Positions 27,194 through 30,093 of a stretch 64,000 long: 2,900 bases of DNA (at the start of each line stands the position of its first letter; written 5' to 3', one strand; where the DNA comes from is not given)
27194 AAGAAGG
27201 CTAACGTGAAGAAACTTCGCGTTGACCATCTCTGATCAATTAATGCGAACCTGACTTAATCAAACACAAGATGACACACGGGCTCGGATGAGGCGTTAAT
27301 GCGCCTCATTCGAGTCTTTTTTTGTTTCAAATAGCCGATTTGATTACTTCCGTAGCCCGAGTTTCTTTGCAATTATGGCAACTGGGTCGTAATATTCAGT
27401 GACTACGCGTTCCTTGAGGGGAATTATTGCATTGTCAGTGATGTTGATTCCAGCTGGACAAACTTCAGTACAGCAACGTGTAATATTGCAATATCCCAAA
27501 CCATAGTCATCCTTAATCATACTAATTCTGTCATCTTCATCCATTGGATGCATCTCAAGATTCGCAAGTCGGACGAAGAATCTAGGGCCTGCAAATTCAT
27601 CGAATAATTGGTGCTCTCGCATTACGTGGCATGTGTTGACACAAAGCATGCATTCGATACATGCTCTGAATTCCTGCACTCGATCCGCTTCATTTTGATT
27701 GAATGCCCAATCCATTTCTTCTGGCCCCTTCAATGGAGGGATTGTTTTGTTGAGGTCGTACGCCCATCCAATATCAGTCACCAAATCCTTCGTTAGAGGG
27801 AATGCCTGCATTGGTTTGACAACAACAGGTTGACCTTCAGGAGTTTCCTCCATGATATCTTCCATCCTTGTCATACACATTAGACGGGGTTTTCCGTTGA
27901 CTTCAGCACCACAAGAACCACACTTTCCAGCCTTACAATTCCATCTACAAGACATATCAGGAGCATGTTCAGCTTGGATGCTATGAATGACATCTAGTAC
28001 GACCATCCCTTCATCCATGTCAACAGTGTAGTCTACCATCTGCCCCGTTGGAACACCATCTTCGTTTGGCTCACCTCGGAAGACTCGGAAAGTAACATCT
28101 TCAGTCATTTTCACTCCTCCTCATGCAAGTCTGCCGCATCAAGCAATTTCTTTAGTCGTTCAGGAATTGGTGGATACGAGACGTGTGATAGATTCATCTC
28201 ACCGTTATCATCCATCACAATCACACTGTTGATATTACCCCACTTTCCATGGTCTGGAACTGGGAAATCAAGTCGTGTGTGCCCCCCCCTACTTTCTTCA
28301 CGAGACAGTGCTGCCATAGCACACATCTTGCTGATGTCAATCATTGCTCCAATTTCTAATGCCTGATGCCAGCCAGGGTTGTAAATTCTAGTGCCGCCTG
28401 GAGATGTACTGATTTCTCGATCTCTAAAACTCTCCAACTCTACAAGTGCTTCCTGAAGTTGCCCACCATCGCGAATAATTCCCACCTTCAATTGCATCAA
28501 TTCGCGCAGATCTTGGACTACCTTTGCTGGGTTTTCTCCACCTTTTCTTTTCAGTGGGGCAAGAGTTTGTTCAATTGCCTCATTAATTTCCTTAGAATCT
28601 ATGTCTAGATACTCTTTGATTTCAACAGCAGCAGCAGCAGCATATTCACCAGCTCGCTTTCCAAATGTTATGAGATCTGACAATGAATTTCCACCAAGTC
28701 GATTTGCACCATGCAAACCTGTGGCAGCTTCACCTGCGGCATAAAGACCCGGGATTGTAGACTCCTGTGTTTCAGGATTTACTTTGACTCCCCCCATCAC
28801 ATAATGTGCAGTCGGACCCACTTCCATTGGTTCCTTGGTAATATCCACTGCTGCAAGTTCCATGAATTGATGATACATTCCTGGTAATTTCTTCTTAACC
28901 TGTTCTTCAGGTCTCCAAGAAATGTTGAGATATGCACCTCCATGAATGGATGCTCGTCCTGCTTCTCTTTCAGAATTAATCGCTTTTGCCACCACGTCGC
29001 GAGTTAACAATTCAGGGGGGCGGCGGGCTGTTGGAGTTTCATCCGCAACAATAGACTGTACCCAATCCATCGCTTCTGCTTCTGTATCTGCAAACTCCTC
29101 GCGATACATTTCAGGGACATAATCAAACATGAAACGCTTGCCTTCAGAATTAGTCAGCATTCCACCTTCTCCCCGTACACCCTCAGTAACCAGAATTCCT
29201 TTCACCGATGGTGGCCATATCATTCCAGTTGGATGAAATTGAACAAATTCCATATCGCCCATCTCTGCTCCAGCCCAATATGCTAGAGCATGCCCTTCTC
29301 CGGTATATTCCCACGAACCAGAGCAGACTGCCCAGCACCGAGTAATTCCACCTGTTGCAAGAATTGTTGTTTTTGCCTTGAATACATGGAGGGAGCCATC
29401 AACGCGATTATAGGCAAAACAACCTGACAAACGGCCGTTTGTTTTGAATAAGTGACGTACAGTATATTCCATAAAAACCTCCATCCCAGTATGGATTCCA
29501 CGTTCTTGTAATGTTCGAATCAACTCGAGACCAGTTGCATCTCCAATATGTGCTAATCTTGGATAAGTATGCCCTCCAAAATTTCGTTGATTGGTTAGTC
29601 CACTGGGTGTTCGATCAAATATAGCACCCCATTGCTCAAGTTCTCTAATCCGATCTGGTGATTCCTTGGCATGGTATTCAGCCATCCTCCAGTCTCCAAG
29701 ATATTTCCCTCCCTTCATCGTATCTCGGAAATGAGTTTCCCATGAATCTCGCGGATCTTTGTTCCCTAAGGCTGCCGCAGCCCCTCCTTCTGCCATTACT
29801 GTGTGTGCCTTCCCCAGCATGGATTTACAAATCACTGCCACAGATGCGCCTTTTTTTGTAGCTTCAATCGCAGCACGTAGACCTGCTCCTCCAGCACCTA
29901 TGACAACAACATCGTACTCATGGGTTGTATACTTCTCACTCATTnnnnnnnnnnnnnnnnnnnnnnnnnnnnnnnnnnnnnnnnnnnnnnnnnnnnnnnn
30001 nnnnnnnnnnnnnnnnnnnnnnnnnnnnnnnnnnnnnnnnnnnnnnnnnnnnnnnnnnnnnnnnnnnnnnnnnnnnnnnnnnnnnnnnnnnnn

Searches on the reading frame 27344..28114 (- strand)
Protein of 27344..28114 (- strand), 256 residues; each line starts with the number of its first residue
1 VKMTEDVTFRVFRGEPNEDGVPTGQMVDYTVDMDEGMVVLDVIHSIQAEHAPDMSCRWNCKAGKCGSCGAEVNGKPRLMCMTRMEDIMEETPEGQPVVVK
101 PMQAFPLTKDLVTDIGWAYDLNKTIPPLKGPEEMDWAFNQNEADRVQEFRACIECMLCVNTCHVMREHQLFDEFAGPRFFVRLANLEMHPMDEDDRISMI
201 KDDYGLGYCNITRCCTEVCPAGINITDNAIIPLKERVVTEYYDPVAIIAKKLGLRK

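Call 9: search_protein_families(library=pfam, proteins=[window:27344-28114:-], max_evalue=0.001)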
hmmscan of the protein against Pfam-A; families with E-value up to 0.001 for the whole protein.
window:27344-28114:- (256 aa): 3 families
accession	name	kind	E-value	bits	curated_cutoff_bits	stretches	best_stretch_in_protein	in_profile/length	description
PF13085.11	Fer2_3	-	3.9e-25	88.4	27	1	8-115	1-102/107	2Fe-2S iron-sulfur cluster binding domain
PF13183.11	Fer4_8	-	1.2e-08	35.8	27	1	149-223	2-68/68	4Fe-4S dicluster domain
PF12838.12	Fer4_7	-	5.9e-05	23.9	27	1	152-223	2-52/52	4Fe-4S dicluster domain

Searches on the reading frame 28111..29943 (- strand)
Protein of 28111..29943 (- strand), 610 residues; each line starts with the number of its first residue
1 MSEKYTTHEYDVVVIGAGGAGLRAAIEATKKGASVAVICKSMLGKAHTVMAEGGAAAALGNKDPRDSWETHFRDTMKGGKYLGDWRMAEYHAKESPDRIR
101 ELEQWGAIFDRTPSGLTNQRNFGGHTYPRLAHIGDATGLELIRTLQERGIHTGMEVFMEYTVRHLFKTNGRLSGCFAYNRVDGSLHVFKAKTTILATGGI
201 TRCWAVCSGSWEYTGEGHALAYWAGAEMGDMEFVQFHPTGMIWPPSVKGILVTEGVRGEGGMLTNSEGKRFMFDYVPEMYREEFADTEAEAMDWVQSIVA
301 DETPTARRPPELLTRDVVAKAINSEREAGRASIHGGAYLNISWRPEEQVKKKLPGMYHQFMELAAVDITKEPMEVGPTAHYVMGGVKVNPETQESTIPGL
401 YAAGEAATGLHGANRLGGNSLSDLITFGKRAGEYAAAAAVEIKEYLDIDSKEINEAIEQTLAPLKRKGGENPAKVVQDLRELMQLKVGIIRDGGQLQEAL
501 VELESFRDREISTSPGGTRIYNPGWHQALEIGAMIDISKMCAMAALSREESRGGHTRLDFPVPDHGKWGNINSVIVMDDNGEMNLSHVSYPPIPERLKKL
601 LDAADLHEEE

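Call 9: search_protein_families(library=pfam, proteins=[window:28111-29943:-], max_evalue=0.001)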
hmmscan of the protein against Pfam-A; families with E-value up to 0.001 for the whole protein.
window:28111-29943:- (610 aa): 8 families
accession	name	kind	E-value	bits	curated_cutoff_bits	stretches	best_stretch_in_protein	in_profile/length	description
PF00890.30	FAD_binding_2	-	2.8e-92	310.5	20.4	1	11-421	1-414/414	FAD binding domain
PF02910.25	Succ_DH_flav_C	-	3.9e-21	75.8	20.8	1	477-586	2-112/130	Fumarate reductase flavoprotein C-term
PF03486.20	HI0933_like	-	8.6e-09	35.6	50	1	11-42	2-33/244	HI0933-like protein Rossmann domain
PF07992.20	Pyr_redox_2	-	1.4e-08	34.9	26.1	1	10-204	1-114/291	Pyridine nucleotide-disulphide oxidoreductase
PF01266.30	DAO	-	2.8e-07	30.8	27.9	1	11-118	1-91/353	FAD dependent oxidoreductase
PF01946.23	Thi4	-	1.8e-05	24.5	26.2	0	6-41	14-50/235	Thi4 family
PF12831.13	FAD_oxidored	-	3.5e-05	23.7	27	1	11-41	1-31/416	FAD dependent oxidoreductase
PF13738.12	Pyr_redox_3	-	0.00077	19.2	30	0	13-45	1-34/305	Pyridine nucleotide-disulphide oxidoreductase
